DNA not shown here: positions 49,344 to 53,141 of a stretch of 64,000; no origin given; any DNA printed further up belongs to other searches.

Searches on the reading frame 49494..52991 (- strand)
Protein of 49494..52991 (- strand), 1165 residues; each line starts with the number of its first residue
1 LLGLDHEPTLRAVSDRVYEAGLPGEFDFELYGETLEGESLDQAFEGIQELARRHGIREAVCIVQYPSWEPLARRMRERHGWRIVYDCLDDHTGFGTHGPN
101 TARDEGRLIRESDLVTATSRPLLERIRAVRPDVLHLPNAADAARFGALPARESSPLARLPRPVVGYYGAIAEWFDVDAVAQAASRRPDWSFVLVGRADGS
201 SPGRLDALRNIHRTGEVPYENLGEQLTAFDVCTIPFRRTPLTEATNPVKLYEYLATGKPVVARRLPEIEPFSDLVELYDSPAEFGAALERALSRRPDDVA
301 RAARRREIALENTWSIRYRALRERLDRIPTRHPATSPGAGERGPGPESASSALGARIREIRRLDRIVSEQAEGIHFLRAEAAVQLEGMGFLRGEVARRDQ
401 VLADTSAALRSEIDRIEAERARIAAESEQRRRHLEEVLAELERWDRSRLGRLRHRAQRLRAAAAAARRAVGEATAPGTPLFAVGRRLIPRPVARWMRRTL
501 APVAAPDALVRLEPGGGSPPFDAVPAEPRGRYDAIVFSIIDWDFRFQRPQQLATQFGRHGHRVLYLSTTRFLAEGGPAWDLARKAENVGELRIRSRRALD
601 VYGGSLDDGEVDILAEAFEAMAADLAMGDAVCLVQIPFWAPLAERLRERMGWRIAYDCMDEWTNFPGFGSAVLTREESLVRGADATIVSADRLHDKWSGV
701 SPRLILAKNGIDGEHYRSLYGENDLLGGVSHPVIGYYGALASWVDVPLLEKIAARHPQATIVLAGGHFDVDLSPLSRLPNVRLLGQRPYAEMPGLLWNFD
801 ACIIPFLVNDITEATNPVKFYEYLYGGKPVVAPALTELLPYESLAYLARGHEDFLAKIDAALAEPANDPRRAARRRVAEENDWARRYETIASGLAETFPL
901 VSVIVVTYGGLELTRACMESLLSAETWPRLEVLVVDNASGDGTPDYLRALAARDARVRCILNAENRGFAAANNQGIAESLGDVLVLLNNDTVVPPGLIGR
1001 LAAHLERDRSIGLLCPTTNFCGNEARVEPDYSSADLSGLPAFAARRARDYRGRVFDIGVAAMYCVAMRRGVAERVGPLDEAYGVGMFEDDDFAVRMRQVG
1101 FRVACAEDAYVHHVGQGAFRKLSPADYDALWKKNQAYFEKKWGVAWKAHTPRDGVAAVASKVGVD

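Call 84: search_protein_families(library=pfam, proteins=[window:49494-52991:-], max_evalue=0.00001)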
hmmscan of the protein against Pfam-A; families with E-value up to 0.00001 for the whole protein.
window:49494-52991:- (1165 aa): 5 families
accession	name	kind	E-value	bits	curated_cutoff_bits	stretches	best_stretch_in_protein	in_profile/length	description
PF00535.33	Glycos_transf_2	-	8.6e-28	97.8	23.3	1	902-1064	1-160/168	Glycosyl transferase family 2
PF13692.12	Glyco_trans_1_4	-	7.6e-17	62.3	27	1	164-292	4-140/142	Glycosyl transferases group 1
PF13641.12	Glyco_tranf_2_3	-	4.2e-16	60.1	27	1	901-1114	3-212/230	Glycosyltransferase like family 2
PF13524.12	Glyco_trans_1_2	-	1.9e-14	54.3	25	2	181-321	7-142/144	Glycosyl transferase-like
PF00534.26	Glycos_transf_1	-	3.3e-07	30.4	26.4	0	160-264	14-123/172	Glycosyl transferases group 1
